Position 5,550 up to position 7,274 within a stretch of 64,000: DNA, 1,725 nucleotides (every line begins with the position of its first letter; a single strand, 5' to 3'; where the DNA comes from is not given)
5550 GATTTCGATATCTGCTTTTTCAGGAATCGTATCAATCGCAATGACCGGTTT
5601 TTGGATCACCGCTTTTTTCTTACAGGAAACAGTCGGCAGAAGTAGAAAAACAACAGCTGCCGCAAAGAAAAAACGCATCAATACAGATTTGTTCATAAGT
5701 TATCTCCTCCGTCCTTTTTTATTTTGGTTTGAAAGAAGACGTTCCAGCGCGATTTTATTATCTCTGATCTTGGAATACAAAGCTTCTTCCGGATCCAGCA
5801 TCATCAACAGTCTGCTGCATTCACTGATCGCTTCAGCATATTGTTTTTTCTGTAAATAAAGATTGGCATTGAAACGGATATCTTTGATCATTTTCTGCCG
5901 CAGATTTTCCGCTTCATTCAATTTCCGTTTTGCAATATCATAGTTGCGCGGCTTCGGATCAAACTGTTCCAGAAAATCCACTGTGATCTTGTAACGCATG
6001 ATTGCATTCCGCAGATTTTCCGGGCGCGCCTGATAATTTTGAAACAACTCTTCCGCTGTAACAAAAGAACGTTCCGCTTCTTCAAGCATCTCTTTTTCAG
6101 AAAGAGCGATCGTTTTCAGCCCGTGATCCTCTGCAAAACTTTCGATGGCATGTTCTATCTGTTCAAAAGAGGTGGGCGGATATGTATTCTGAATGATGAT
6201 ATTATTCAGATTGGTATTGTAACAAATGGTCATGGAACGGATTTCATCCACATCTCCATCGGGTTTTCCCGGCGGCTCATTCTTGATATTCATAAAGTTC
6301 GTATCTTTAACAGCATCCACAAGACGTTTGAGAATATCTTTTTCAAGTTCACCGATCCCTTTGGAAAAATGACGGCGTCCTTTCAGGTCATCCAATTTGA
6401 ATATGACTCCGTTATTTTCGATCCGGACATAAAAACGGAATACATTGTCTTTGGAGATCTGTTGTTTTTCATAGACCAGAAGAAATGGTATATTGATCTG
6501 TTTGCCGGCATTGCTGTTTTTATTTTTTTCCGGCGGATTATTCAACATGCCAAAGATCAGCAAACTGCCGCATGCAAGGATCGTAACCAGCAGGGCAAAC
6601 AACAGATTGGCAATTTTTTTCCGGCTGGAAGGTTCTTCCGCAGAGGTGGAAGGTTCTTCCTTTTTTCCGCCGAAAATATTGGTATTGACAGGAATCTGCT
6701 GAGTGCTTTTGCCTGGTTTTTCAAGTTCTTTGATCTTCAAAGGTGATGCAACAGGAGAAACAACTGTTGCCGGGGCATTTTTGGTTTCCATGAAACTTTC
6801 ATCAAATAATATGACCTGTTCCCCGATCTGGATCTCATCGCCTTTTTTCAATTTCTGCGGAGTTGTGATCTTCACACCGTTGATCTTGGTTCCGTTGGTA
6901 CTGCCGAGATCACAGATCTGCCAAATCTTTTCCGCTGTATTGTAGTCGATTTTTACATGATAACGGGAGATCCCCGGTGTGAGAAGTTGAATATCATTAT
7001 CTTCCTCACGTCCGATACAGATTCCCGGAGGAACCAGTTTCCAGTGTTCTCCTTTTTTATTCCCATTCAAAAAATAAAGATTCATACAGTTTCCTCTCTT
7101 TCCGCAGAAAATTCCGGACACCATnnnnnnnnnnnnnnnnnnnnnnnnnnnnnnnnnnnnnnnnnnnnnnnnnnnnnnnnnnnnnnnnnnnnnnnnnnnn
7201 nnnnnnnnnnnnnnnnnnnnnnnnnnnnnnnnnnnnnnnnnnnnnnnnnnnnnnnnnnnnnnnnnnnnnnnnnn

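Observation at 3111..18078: Thirteen-gene minus-strand array joining PilT, an FHA-MoxR/DUF58/transglutaminase module and a Tad-like core that lacks pilin, secretin and prepilin peptidase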

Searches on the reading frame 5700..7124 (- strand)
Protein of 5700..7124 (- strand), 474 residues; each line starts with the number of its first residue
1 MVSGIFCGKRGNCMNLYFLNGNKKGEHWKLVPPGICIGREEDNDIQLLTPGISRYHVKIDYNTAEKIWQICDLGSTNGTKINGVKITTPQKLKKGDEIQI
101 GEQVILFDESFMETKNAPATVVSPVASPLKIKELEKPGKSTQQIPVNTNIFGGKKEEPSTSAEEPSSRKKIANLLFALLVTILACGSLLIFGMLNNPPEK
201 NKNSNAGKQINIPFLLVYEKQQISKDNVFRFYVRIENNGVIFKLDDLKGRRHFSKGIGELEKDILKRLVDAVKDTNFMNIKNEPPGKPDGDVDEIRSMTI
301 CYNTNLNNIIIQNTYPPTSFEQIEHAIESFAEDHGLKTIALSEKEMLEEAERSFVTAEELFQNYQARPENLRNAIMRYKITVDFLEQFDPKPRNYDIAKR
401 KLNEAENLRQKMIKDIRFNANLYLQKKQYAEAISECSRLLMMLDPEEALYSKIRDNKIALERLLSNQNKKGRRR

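Call 3: search_protein_families(library=pfam, proteins=[window:5700-7124:-], max_evalue=0.01)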
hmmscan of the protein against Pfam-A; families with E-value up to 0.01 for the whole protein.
window:5700-7124:- (474 aa): 2 families
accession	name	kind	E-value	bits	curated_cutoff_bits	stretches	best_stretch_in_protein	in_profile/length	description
PF00498.31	FHA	-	4.7e-19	69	20.7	1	36-101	2-67/67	FHA domain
PF16697.10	Yop-YscD_cpl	-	3.4e-13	50.1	33.2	1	18-107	2-90/94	Inner membrane component of T3SS, cytoplasmic domain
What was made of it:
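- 5700..7085 (-): FHA/TM protein: canonical FHA domain, disordered linker, one TM helix, then a conserved periplasmic domain (Mago-like alpha/beta platform plus helical repeats). FHA 5e-19 (call 3).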

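Call 16: find_homologous_proteins(query=window:5700-7085:-, max_evalue=0.00001)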
Query window:5700-7085:- (461 aa): 115 proteins with E <= 0.00001 among 8000 candidates.
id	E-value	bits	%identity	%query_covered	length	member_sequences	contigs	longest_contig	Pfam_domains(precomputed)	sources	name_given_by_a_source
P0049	0.0e+0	1022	100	100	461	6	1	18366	PF00498.32,PF16697.11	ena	-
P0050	1.1e-153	530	56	100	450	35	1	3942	PF00498.32,PF16697.11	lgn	-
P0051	2.8e-153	529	51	100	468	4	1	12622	PF00498.32,PF16697.11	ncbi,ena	-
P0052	7.0e-153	528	55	100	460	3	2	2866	PF00498.32,PF16697.11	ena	-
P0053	9.0e-153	527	55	100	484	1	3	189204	PF00498.32,PF16697.11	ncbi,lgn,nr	ncbi:MAG: Glycogen accumulation regulator GarA [Lentisphaerae bacterium ADurb.Bin242]|nr:MAG: Glycog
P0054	1.3e-150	520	55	100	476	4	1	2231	PF00498.32,PF16697.11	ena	-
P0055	1.4e-150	520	53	100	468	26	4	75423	PF00498.32,PF16697.11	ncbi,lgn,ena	-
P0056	2.1e-150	520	54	100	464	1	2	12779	PF00498.32,PF16697.11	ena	-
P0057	2.2e-150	520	54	100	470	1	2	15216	PF00498.32,PF16697.11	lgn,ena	-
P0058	3.3e-150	519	52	100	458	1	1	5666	PF00498.32,PF16697.11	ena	-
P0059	3.5e-150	519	54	100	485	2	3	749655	PF00498.32,PF16697.11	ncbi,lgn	-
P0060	4.5e-150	519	54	100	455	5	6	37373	PF00498.32,PF16697.11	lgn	-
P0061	5.2e-150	518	52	100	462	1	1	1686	PF00498.32,PF16697.11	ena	-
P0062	5.7e-150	518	54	100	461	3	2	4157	PF00498.32,PF16697.11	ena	-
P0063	5.9e-150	518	53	100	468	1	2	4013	PF00498.32,PF16697.11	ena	-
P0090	1.5e-135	471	49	100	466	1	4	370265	PF00498.32,PF16697.11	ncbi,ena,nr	ncbi:MAG: FHA domain-containing protein [Lentisphaeria bacterium]|nr:FHA domain-containing protein [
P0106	9.6e-99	349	42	98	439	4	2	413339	PF00498.32,PF16697.11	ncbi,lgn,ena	-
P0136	4.9e-67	245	33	88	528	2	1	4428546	PF00498.32,PF16697.11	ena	-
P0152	3.4e-32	130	27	97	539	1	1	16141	PF00498.32,PF16697.11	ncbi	-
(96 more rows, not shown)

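Call 17: find_encoding_contigs(protein=P0090, flank=10000, max_places=1)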
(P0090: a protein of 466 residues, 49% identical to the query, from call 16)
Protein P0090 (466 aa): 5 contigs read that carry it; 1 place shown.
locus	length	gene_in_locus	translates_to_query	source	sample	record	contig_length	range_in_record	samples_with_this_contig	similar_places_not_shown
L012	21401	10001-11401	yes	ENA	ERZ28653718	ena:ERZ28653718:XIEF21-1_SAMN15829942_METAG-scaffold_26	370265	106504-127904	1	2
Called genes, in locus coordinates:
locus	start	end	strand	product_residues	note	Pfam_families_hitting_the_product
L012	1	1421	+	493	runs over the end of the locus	PF01425:Amidase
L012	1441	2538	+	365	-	PF13424:TPR_12 (weak)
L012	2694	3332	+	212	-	PF08889:WbqC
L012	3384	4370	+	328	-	PF01370:Epimerase, PF07993:NAD_binding_4 (faint), PF16363:GDP_Man_Dehyd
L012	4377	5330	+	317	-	PF00535:Glycos_transf_2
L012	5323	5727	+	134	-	PF00892:EamA (faint)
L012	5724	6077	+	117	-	PF00892:EamA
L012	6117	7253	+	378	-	PF01041:DegT_DnrJ_EryC1, PF00155:Aminotran_1_2, PF00266:Aminotran_5 (weak)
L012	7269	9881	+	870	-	PF14264:Glucos_trans_II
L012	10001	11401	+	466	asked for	PF16697:Yop-YscD_cpl, PF00498:FHA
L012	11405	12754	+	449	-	PF13620:CarboxypepD_reg (faint), PF08308:PEGA, PF13715:CarbopepD_reg_2 (faint), PF22820:TcaA_3rd_4th (faint), PF08308:PEGA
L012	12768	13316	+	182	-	-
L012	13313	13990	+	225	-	PF02527:GidB, PF13649:Methyltransf_25, PF13847:Methyltransf_31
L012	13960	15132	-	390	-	PF02606:LpxK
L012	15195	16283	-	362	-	-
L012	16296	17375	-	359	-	PF02463:SMC_N, PF13175:AAA_15, PF13476:AAA_23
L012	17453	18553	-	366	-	PF00712:DNA_pol3_beta, PF02767:DNA_pol3_beta_2, PF02768:DNA_pol3_beta_3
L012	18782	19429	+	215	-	PF13580:SIS_2 (faint), PF01380:SIS (weak)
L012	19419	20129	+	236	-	PF01255:Prenyltransf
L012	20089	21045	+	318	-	PF01148:CTP_transf_1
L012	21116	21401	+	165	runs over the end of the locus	PF12840:HTH_20 (weak), PF13404:HTH_AsnC-type (weak), PF13412:HTH_24 (weak), PF01037:AsnC_trans_reg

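Call 18: find_encoding_contigs(protein=P0136, flank=10000, max_places=1)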
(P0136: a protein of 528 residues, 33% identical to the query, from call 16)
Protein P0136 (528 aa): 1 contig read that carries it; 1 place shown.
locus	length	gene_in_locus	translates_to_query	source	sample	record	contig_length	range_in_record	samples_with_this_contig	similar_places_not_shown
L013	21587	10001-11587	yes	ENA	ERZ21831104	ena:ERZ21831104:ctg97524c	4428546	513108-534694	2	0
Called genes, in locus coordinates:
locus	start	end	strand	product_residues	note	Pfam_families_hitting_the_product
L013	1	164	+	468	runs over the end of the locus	PF05221:AdoHcyase, PF02826:2-Hacid_dh_C (weak), PF00670:AdoHcyase_NAD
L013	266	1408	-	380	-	PF01408:GFO_IDH_MocA, PF03447:NAD_binding_3 (weak), PF21252:Glyco_hydro_109_C, PF22725:GFO_IDH_MocA_C3 (faint)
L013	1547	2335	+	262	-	PF00165:HTH_AraC (weak), PF12833:HTH_18, PF00165:HTH_AraC (weak)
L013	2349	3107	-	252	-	PF00535:Glycos_transf_2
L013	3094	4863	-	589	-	PF13231:PMT_2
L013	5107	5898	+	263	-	PF16976:RcpC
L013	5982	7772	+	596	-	PF16697:Yop-YscD_cpl, PF00498:FHA, PF00437:T2SSE, PF27713:UCP018868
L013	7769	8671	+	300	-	PF00482:T2SSF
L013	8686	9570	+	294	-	PF00482:T2SSF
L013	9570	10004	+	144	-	PF02643:DUF192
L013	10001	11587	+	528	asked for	PF16697:Yop-YscD_cpl, PF00498:FHA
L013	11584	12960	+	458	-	PF08308:PEGA, PF11008:DUF2846 (faint), PF13620:CarboxypepD_reg (faint), PF08308:PEGA (weak), PF22820:TcaA_3rd_4th (faint), PF08308:PEGA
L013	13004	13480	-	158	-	PF00472:RF-1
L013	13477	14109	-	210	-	PF01081:Aldolase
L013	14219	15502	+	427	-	PF02844:GARS_N, PF01071:GARS_A, PF02843:GARS_C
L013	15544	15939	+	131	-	-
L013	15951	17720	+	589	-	PF00425:Chorismate_bind, PF01063:Aminotran_4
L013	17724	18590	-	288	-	PF04055:Radical_SAM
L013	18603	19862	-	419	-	PF01969:Ni_insertion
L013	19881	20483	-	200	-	PF01914:MarC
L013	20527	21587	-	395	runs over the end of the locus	PF00389:2-Hacid_dh, PF02826:2-Hacid_dh_C, PF03446:NAD_binding_2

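Call 19: find_encoding_contigs(protein=P0106, flank=10000, max_places=1)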
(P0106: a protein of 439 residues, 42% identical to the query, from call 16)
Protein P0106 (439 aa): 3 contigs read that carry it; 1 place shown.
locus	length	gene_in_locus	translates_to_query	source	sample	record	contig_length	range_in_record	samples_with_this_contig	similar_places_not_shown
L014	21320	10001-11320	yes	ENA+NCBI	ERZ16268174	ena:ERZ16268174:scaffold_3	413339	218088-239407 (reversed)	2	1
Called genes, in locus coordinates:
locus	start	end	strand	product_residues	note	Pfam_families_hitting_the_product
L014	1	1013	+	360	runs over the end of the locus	PF01408:GFO_IDH_MocA, PF22725:GFO_IDH_MocA_C3, PF02894:GFO_IDH_MocA_C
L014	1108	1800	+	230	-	PF00392:GntR, PF07729:FCD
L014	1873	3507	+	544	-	PF01593:Amino_oxidase, PF13450:NAD_binding_8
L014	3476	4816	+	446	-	-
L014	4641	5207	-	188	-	-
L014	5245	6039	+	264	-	PF16976:RcpC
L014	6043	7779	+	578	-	PF16697:Yop-YscD_cpl (weak), PF00498:FHA (weak), PF00437:T2SSE, PF27713:UCP018868 (weak), PF00005:ABC_tran (faint)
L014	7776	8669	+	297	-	PF00482:T2SSF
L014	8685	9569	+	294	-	PF00482:T2SSF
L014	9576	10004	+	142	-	PF02643:DUF192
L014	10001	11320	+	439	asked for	PF16697:Yop-YscD_cpl, PF00498:FHA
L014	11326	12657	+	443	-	PF08308:PEGA, PF13620:CarboxypepD_reg (faint), PF13715:CarbopepD_reg_2 (faint), PF22904:NOMO1-like_2nd (faint), PF09430:EMC7_beta-sandw (faint), PF08308:PEGA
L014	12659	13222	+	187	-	-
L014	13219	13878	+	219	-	PF02527:GidB, PF13489:Methyltransf_23 (weak), PF03848:TehB (weak), PF05175:MTS (weak), PF13847:Methyltransf_31, PF08241:Methyltransf_11, PF08242:Methyltransf_12, PF13649:Methyltransf_25, +1 more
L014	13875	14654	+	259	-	PF00497:SBP_bac_3 (faint)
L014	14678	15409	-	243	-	PF03372:Exo_endo_phos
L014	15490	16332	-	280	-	-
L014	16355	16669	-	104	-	PF14357:DUF4404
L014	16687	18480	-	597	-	PF00496:SBP_bac_5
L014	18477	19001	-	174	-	PF21982:RecX_HTH1 (faint), PF02631:RecX_HTH2 (faint), PF21981:RecX_HTH3 (weak)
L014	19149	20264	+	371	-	PF04055:Radical_SAM, PF06968:BATS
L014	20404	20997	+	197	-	PF02517:Rce1-like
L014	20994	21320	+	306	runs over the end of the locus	PF01745:IPT, PF01715:IPPT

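Call 21: find_related_loci(query=A1, collection=genome_contigs, flank=10000)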
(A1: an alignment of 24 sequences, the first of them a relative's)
Query A1 (461 aa) in genome_contigs; peptide patterns used: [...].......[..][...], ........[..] (x = any residue, [..] = any of these).
600 stretches matched a pattern (row limit reached: there are more); 515 encode a relative of the query (tblastn E <= 1e-3); the best 80 are kept; 80 distinct loci.
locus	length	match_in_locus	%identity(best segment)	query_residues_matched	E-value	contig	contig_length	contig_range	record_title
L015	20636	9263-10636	53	1-452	2e-151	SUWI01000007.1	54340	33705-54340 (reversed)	MAG: Lentisphaerae bacterium isolate SIG94 NODE_14020_length_54340_cov_1.785882, whole genome shotgun sequence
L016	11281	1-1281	41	8-445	2e-105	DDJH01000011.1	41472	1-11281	MAG TPA_asm: Lentisphaeria bacterium UBA1829 UBA1829_contig_10483, whole genome shotgun sequence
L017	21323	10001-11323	37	1-451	3e-95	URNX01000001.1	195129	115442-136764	uncultured bacterium isolate UMGS1182 genome assembly, contig: NODE_1_length_195129_cov_23.710918, whole genome shotgun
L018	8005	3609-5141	33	1-451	3e-78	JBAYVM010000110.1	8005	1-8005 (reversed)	MAG: Victivallaceae bacterium isolate SO_2016_LW3_6 scaffold13872_LW162_2016, whole genome shotgun sequence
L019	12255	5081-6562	33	1-457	1e-76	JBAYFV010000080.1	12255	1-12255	MAG: Victivallales bacterium isolate SO_2016_GW1_11 scaffold09174_OW334_2016, whole genome shotgun sequence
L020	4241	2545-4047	32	1-433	1e-61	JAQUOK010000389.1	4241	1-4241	MAG: Victivallaceae bacterium isolate STD1_2 NODE_88730_length_4241_cov_2.053476_Sandtown_D1, whole genome shotgun seque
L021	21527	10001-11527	31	1-456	1e-60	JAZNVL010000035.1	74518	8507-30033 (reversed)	MAG: Victivallales bacterium isolate T1900044790_TS20190256.MAGScoT_cleanbin_000011 SGB_2643_k141_1025781, whole genome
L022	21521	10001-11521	30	1-456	2e-59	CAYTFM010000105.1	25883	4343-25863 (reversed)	MAG TPA_asm: uncultured Victivallales bacterium isolate binchicken_co232_176 genome assembly, contig: NODE_3433_length_2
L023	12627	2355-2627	45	2-94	2e-15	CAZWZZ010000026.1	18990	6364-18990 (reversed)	MAG TPA_asm: uncultured Caldilineaceae bacterium isolate binchicken_co15_113 genome assembly, contig: NODE_1593_length_1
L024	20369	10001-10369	40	1-123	2e-15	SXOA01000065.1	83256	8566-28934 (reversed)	MAG: Planctomycetaceae bacterium isolate F1-120-MAGs210 F1-120__c296674, whole genome shotgun sequence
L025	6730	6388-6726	38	1-115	5e-15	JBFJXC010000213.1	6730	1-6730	MAG: Lentisphaeria bacterium isolate Mix_sand19.2022.05.G.39 k141_2795631_length_6730_cov_11.3554, whole genome shotgun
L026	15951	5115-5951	36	20-104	5e-15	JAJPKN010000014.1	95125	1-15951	MAG: Actinomycetota bacterium isolate Centralia_MAG_82 k107_27078945, whole genome shotgun sequence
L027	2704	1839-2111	43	1-94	2e-14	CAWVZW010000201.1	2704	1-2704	MAG TPA_asm: uncultured Planctomycetaceae bacterium isolate ERR3589570_binner23_26 genome assembly, contig: ERZ7463457.4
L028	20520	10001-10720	41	8-96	2e-14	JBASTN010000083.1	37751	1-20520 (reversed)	MAG: Solirubrobacterales bacterium isolate MFD03232_ilm_asm_bin24 k127_366158, whole genome shotgun sequence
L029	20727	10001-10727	41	15-99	5e-14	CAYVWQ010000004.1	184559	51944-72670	MAG TPA_asm: uncultured Thermoleophilaceae bacterium isolate binchicken_co128_28 genome assembly, contig: NODE_49_length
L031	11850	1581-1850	40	1-92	8e-14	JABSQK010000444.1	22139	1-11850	MAG: Lentisphaeria bacterium isolate DT_58 DT-Lentisphaeria-1_scaffold_444, whole genome shotgun sequence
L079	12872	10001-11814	34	5-442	8e-11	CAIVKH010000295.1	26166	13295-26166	uncultured bacterium isolate AM-2014_bin-1020 genome assembly, contig: bin-1020:295/383, whole genome shotgun sequence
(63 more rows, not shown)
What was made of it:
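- Tried and rejected: The genome_contigs scan with the FHA/TM alignment (call 21) built its patterns from the FHA domain.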

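Call 34: search_protein_families(library=pfam, proteins=[L079:1995-2900:+, L079:2916-3683:+, L079:4268-5155:+, L079:5181-6572:+, L079:6718-8307:+, L079:8285-9172:+, L079:9177-9968:+, L079:9965-11485:+, L079:11510-12004:+, L079:44-1135:+], max_evalue=0.001)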
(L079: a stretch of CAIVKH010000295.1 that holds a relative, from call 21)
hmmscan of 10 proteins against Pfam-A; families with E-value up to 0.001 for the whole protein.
L079:1995-2900:+ (301 aa): 0 families

L079:2916-3683:+ (255 aa): 0 families

L079:4268-5155:+ (295 aa): 3 families
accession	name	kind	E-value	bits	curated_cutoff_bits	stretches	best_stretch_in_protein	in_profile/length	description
PF16976.10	RcpC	-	3.5e-15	56.4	28.8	1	120-239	2-114/114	Flp pilus assembly protein RcpC/CpaB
PF08666.17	SAF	-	9e-12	45.8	21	1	49-114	1-63/63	SAF domain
PF13144.11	ChapFlgA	-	0.00033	21.1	23.8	0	50-115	2-62/122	Chaperone for flagella basal body P-ring formation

L079:5181-6572:+ (463 aa): 3 families
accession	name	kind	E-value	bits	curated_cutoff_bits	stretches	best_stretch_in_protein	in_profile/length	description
PF00263.26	Secretin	-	1e-25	90.7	27.5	1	287-437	2-166/169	Bacterial type II and III secretion system protein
PF13629.12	T2SS-T3SS_pil_N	-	1e-07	32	23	1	29-91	2-63/72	Pilus formation protein N terminal region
PF04972.22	BON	-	1.1e-05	26.1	27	1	174-223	10-67/69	BON domain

L079:6718-8307:+ (529 aa): 4 families
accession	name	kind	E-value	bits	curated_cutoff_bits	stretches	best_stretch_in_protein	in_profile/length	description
PF00437.27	T2SSE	-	1.4e-59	202.1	24.9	1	175-453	4-279/370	Type II/IV secretion system protein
PF00498.31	FHA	-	1.4e-15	57.9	20.7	1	24-75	2-54/67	FHA domain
PF16697.10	Yop-YscD_cpl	-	1.3e-14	54.6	33.2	1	9-80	5-78/94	Inner membrane component of T3SS, cytoplasmic domain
PF00005.33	ABC_tran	-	0.00035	21.6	25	0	303-339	12-47/137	ABC transporter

L079:8285-9172:+ (295 aa): 1 family
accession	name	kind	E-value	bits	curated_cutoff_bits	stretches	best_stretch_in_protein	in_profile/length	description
PF00482.28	T2SSF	-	2.2e-15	57.1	25.2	1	130-252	4-123/125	Type II secretion system (T2SS), protein F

L079:9177-9968:+ (263 aa): 1 family
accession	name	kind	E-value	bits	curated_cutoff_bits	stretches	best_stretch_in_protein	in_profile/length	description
PF00482.28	T2SSF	-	7.3e-19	68.4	25.2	1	124-250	2-124/125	Type II secretion system (T2SS), protein F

L079:9965-11485:+ (506 aa): 2 families
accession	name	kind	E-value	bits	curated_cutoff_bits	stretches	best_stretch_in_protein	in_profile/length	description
PF00498.31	FHA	-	1.3e-17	64.4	20.7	1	30-95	1-67/67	FHA domain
PF16697.10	Yop-YscD_cpl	-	2.7e-17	63.2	33.2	1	13-102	2-91/94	Inner membrane component of T3SS, cytoplasmic domain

L079:11510-12004:+ (164 aa): 0 families

L079:44-1135:+ (363 aa): 0 families
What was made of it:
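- On Tad/Flp type IVc pilus system: The secretin is present between cpaB and cpaF in L079 (call 34).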
